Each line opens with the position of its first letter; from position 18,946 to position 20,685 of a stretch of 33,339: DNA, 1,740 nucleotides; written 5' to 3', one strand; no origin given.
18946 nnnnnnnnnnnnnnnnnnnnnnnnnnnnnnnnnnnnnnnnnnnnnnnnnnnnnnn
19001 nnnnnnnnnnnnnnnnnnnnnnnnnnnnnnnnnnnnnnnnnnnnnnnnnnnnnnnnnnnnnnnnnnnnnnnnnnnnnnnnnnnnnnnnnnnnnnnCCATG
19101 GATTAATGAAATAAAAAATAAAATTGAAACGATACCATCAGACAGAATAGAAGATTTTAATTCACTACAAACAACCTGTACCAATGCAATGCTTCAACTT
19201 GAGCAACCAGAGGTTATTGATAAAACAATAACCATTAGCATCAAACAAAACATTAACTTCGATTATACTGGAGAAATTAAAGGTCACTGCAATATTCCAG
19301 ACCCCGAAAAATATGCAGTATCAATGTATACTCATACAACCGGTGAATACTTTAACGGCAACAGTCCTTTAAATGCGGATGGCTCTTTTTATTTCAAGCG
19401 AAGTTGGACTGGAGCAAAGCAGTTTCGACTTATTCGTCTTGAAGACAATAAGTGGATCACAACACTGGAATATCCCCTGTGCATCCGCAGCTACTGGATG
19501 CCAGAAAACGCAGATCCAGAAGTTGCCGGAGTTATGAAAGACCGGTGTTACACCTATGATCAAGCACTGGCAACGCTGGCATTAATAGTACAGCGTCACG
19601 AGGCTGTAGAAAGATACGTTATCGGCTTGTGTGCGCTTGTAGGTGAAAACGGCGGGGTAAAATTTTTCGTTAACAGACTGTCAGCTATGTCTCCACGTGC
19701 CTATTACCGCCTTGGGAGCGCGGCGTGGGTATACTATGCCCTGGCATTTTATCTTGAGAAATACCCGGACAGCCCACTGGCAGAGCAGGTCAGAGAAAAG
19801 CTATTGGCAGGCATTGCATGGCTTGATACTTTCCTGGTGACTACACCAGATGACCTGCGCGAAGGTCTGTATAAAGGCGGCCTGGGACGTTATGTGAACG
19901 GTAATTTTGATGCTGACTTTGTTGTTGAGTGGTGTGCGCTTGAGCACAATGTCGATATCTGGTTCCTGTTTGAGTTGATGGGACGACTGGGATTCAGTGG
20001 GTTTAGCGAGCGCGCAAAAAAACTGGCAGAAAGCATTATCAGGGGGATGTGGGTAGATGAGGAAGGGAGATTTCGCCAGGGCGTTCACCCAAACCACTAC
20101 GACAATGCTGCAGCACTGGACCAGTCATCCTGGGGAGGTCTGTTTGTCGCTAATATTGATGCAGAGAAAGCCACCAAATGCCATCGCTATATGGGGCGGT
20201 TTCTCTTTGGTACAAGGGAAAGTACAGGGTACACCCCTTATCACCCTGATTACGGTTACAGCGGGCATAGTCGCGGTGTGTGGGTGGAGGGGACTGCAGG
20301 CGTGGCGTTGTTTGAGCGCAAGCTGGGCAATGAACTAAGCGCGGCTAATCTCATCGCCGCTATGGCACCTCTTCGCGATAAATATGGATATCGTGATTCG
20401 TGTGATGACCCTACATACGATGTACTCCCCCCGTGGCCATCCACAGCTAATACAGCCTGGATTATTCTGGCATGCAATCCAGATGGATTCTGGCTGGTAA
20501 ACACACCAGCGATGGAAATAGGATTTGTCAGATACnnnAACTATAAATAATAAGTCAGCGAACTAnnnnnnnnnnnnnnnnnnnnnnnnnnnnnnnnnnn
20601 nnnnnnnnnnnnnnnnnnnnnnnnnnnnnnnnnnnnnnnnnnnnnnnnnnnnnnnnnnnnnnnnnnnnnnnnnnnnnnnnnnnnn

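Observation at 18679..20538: Second fibre-like gene: shared baseplate-anchor N-terminus, AT-rich foreign segment, enzyme-like C-terminus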

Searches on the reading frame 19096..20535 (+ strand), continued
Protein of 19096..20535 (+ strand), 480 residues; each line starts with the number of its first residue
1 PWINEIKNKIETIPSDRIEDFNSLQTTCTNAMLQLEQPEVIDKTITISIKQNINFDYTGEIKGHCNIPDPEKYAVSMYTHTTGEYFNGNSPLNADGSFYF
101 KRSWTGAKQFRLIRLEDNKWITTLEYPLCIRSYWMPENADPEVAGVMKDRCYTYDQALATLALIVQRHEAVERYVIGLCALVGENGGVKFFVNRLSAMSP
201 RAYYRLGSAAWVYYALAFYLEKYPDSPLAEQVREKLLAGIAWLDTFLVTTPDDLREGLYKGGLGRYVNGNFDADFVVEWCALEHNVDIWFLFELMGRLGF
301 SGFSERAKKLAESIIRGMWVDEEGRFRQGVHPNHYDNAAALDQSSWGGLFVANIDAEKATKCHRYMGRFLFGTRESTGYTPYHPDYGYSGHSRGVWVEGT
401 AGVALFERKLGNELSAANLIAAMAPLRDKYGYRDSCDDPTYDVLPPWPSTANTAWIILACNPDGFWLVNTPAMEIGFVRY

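Call 35: search_solved_structures(query=A2, max_evalue=10, show_alignments=3)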
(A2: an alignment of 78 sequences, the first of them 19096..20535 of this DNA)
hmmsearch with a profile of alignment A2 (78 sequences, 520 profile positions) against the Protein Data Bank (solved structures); distinct sequences matched with E-value up to 10: 2.
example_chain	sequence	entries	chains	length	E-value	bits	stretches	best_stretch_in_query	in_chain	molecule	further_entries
7qsj_A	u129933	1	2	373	0.21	13.3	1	403-468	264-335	Methylmannose polysaccharide hydrolase (MmpH)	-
3sqc_A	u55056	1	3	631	0.97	11.1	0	158-194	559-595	SQUALENE--HOPENE CYCLASE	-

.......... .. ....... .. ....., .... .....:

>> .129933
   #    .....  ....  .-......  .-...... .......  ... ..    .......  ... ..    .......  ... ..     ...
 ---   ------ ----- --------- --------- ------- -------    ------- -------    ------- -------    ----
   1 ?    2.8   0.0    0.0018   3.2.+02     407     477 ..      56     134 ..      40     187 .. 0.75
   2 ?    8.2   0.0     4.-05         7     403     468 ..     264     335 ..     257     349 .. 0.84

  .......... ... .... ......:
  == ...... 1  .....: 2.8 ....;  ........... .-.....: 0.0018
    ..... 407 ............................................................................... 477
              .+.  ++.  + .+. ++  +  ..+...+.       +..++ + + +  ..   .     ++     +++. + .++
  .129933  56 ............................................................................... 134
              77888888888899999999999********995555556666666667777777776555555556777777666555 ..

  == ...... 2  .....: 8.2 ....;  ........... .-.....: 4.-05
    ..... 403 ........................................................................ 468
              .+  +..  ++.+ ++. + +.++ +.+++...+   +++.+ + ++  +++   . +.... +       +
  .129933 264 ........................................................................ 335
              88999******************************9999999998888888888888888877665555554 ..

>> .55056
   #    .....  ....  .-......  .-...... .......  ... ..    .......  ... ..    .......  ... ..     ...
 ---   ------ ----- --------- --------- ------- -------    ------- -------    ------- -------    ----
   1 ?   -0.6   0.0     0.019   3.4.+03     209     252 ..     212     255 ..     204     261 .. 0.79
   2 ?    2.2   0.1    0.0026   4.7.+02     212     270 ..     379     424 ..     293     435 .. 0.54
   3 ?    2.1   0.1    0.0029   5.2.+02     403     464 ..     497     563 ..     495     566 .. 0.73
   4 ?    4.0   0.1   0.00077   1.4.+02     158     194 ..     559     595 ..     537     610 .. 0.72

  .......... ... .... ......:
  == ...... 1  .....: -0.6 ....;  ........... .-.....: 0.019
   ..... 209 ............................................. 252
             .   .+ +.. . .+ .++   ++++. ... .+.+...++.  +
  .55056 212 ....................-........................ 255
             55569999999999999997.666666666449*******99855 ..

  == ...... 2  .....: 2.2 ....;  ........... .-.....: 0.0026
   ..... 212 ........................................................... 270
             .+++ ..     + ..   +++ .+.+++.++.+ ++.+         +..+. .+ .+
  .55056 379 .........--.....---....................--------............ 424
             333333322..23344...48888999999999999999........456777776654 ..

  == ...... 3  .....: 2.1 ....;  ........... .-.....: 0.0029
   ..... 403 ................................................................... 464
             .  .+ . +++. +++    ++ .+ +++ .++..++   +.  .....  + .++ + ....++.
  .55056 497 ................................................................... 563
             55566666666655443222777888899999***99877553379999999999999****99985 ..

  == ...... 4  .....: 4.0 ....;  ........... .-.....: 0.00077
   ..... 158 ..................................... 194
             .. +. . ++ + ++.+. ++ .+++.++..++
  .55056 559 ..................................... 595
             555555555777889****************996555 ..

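Call 37: search_protein_families(library=pfam, alignment_id=A2, max_evalue=0.01)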
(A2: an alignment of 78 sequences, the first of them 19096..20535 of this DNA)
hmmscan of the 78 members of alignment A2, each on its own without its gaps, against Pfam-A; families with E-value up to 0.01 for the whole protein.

A. member 1, window:19096-20535:+ (480 aa): 0 families

B. families by the number of members that match (of 78 scanned): 13 families
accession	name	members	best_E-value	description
PF22422.2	MGH1-like_GH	4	0.001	Mannosylglycerate hydrolase MGH1-like glycoside hydrolase domain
PF08400.16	phage_tail_N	2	2.2e-61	Prophage tail fibre N-terminal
PF13428.12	TPR_14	2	0.0022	Tetratricopeptide repeat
PF07409.17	GP46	1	6.4e-20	Phage protein GP46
PF18668.6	Tail_spike_N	1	2.4e-14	Tail spike TSP1/Gp66 receptor binding N-terminal domain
PF13620.12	CarboxypepD_reg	1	5.5e-06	Carboxypeptidase regulatory-like domain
PF13174.12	TPR_6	1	8.5e-05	Tetratricopeptide repeat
PF12708.12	Pect-lyase_RHGA_epim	1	0.0014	Rhamnogalacturonase A/epimerase, pectate lyase-like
PF17167.11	Glyco_hydro_94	1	0.0016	Glycosyl hydrolase 94 superfamily, catalytic domain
PF17936.7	Big_6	1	0.0018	Bacterial Ig domain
PF17803.7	Cadherin_4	1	0.0024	Bacterial cadherin-like domain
PF07470.19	Glyco_hydro_88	1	0.0041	Glycosyl Hydrolase Family 88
PF01194.22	RNA_pol_N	1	0.0076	RNA polymerases N / 8 kDa subunit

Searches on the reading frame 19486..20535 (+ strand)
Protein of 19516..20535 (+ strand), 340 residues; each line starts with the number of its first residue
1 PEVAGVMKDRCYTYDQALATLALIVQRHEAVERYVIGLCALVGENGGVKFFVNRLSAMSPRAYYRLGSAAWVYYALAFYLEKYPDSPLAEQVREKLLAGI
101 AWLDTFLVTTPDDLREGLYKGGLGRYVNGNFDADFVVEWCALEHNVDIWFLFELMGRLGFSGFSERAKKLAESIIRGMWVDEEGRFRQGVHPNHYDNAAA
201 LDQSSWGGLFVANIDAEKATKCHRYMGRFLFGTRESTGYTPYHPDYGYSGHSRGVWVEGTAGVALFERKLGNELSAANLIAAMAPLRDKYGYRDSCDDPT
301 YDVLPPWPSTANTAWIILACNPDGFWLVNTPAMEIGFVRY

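Call 12: search_protein_families(library=pfam, proteins=[window:19516-20535:+], max_evalue=10)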
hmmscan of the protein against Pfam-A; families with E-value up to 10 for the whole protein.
window:19516-20535:+ (340 aa): 1 family
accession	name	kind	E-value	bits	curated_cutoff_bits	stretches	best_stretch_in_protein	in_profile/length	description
PF11512.13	Atu4866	-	0.12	13.2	25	1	177-212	6-42/75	Agrobacterium tumefaciens protein Atu4866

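Call 71: search_solved_structures(query=A3, max_evalue=10, show_alignments=3)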
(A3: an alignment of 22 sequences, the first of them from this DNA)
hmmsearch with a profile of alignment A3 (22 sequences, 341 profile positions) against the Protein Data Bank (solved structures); distinct sequences matched with E-value up to 10: 1.
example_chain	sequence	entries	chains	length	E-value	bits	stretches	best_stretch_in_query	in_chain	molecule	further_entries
4zle_A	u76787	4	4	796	0.25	13.8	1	83-204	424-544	Putative b-glycan phosphorylase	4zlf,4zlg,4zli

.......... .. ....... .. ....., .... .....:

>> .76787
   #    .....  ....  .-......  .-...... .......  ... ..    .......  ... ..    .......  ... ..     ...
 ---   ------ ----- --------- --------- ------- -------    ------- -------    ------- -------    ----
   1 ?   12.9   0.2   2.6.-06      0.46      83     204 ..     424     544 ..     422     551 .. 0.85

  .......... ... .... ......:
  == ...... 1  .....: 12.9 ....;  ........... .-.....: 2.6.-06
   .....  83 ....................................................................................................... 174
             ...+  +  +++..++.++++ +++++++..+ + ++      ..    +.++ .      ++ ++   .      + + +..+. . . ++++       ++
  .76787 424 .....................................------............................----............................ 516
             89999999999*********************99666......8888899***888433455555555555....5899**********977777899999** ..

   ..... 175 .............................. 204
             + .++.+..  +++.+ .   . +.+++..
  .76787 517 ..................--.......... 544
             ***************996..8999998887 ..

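Call 72: find_homologous_proteins(query=A3, max_evalue=0.001)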
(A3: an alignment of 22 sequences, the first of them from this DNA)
Query A3 (22 sequences) (350 aa, profile of the alignment): 188 proteins with E <= 0.001 among 8000 candidates; the best 120 are listed.
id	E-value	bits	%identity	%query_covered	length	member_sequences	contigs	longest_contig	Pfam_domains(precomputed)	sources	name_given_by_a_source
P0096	5.5e-123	429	56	100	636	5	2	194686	PF18668.7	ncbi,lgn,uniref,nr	ncbi:phage tail protein [Citrobacter sp. A316]|uniref:tail fiber/spike domain-containing protein n=1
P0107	5.5e-122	425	55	100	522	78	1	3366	-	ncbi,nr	ncbi:hypothetical protein DZB62_25280, partial [Salmonella enterica]|nr:hypothetical protein [Salmon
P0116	9.5e-122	425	54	100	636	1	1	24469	PF18668.7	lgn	-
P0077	1.4e-121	424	55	100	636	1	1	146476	PF18668.7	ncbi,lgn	ncbi:tail fiber/spike domain-containing protein [Escherichia coli]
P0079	1.4e-121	424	55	100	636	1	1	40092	PF18668.7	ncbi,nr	ncbi:TPA: phage tail protein [Escherichia coli]|nr:phage tail protein [Escherichia coli]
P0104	2.4e-121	423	55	98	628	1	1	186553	PF18668.7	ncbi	ncbi:hypothetical protein PO600_06770, partial [Escherichia coli]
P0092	2.5e-121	423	55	100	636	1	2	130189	PF18668.7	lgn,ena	-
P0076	2.6e-121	423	55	100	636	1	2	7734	PF18668.7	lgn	-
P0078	2.6e-121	423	55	100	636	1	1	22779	PF18668.7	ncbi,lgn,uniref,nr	ncbi:hypothetical protein ExPECSC006_02782 [Escherichia coli]|uniref:tail fiber/spike domain-contain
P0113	2.7e-121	423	54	100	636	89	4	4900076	PF18668.7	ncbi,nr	ncbi:phage tail protein [Escherichia coli]|nr:phage tail protein [Escherichia coli] HBC1409941.1 pha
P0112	3.1e-121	423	54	100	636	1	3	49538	PF18668.7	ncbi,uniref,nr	ncbi:phage tail protein [Escherichia coli]|uniref:tail fiber/spike domain-containing protein n=1 Tax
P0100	3.8e-121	423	54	100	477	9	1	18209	-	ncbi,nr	ncbi:phage tail protein [Escherichia coli]|nr:phage tail protein [Escherichia coli]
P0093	3.9e-121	423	55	100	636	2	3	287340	PF18668.7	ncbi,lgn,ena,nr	ncbi:phage tail protein [Escherichia coli]|nr:phage tail protein [Escherichia coli]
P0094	4.3e-121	422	54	100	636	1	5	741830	PF18668.7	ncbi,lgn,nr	ncbi:phage tail protein [Escherichia coli]|nr:phage tail protein [Escherichia coli] EIX1207753.1 pha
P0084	6.1e-121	422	55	100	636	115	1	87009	PF18668.7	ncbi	-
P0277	2.5e-98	348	31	92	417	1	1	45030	-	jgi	jgi:hypothetical protein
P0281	5.9e-97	343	30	88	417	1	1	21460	-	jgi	jgi:hypothetical protein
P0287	1.9e-96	341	29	92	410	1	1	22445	-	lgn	-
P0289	3.7e-96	340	28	89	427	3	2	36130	-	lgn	-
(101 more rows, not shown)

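Call 73: find_encoding_contigs(protein=P0277, flank=8000, max_places=3)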
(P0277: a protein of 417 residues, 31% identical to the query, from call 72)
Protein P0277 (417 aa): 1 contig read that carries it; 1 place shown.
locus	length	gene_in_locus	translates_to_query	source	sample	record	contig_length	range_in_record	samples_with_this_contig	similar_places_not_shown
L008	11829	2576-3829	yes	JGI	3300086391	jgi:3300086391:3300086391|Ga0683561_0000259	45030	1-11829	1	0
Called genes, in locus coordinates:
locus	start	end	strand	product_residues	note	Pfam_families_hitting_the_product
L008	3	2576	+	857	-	?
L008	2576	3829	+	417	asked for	-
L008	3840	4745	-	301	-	PF00254:FKBP_C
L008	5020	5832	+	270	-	-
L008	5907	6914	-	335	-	PF01073:3Beta_HSD, PF01370:Epimerase, PF02719:Polysacc_synt_2, PF04321:RmlD_sub_bind, PF13460:NAD_binding_10 (weak), PF16363:GDP_Man_Dehyd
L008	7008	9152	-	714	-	PF01522:Polysacc_deac_1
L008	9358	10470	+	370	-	-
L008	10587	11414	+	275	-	-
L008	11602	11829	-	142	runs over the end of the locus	PF00072:Response_reg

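Call 74: find_encoding_contigs(protein=P0289, flank=8000, max_places=3)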
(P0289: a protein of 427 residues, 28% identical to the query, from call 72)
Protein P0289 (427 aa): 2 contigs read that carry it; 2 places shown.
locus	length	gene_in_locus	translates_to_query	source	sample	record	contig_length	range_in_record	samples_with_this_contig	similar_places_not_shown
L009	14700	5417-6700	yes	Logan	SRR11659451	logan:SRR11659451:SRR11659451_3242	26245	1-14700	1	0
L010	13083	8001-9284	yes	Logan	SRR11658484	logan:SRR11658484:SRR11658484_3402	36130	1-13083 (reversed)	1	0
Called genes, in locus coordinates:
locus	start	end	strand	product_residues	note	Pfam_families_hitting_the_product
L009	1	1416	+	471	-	?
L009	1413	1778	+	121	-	PF00072:Response_reg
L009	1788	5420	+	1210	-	PF02985:HEAT (faint), PF13513:HEAT_EZ (faint), PF13646:HEAT_2 (weak), PF00514:Arm (faint), PF03130:HEAT_PBS (faint), PF12717:Cnd1 (faint), PF13646:HEAT_2, PF13646:HEAT_2, +1 more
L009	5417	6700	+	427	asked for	-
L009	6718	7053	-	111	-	PF01022:HTH_5, PF01047:MarR (weak), PF12802:MarR_2 (weak), PF12840:HTH_20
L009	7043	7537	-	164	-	PF08327:AHSA1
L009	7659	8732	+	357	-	PF00291:PALP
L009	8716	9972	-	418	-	PF01757:Acyl_transf_3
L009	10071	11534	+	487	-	PF01590:GAF, PF13185:GAF_2 (weak), PF00989:PAS (weak), PF08448:PAS_4, PF13426:PAS_9 (weak), PF00990:GGDEF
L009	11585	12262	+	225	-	-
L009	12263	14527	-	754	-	PF01522:Polysacc_deac_1 (weak)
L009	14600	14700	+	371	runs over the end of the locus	-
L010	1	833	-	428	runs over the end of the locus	PF13428:TPR_14 (faint), PF14559:TPR_19 (faint)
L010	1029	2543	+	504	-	PF13506:Glyco_transf_21 (faint), PF00535:Glycos_transf_2, PF13641:Glyco_tranf_2_3, PF13632:Glyco_trans_2_3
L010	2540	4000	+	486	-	PF02518:HATPase_c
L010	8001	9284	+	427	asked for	-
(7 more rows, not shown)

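Call 75: find_encoding_contigs(protein=P0287, flank=8000, max_places=2)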
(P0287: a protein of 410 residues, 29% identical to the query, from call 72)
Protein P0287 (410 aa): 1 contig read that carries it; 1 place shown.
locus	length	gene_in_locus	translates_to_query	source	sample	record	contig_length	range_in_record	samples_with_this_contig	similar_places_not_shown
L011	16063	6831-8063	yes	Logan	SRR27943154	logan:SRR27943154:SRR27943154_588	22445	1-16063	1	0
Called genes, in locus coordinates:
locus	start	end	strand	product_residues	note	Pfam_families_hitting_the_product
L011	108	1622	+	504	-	PF00535:Glycos_transf_2, PF13641:Glyco_tranf_2_3, PF00535:Glycos_transf_2, PF13632:Glyco_trans_2_3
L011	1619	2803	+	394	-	PF02518:HATPase_c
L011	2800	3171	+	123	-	PF00072:Response_reg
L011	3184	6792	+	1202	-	PF03130:HEAT_PBS (faint), PF13513:HEAT_EZ (faint), PF02985:HEAT (faint), PF13646:HEAT_2, PF20168:PDS5 (faint), PF12717:Cnd1 (faint), PF13646:HEAT_2, PF13646:HEAT_2, +3 more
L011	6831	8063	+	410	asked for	-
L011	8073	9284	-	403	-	-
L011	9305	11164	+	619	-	-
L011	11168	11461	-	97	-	-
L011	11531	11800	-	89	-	-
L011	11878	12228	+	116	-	-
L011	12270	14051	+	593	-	PF00339:Arrestin_N (weak)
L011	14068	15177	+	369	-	PF25852:DUF6242_C (faint)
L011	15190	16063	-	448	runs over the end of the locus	PF00069:Pkinase, PF07714:PK_Tyr_Ser-Thr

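Call 76: find_encoding_contigs(protein=P0281, flank=8000, max_places=2)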
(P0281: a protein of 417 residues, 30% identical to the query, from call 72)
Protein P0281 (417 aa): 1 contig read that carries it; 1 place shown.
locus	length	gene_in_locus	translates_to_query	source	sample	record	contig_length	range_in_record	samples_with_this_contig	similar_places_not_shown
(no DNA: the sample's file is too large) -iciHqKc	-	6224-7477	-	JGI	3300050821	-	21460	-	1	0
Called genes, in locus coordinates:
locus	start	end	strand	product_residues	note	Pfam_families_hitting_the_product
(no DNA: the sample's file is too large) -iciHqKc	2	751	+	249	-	PF13632:Glyco_trans_2_3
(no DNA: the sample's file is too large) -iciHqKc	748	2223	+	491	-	PF02518:HATPase_c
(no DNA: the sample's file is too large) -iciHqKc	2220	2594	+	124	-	PF00072:Response_reg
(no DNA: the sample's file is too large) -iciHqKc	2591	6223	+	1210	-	PF00514:Arm (faint), PF13646:HEAT_2, PF02985:HEAT (faint), PF03130:HEAT_PBS (faint), PF12717:Cnd1 (faint), PF13513:HEAT_EZ (faint), PF13646:HEAT_2, PF13646:HEAT_2, +1 more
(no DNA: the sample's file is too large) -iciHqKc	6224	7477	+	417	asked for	-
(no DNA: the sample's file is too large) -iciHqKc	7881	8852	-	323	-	PF01073:3Beta_HSD, PF01370:Epimerase, PF02719:Polysacc_synt_2, PF04321:RmlD_sub_bind, PF16363:GDP_Man_Dehyd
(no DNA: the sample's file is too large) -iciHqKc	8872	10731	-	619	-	PF01522:Polysacc_deac_1 (weak)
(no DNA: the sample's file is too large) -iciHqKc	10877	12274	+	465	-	-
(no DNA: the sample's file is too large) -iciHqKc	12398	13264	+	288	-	PF00932:LTD (weak)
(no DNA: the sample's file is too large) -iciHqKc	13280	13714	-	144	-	PF00072:Response_reg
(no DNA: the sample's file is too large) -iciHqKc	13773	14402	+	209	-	PF01625:PMSR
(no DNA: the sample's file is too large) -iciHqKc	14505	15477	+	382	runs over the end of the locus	-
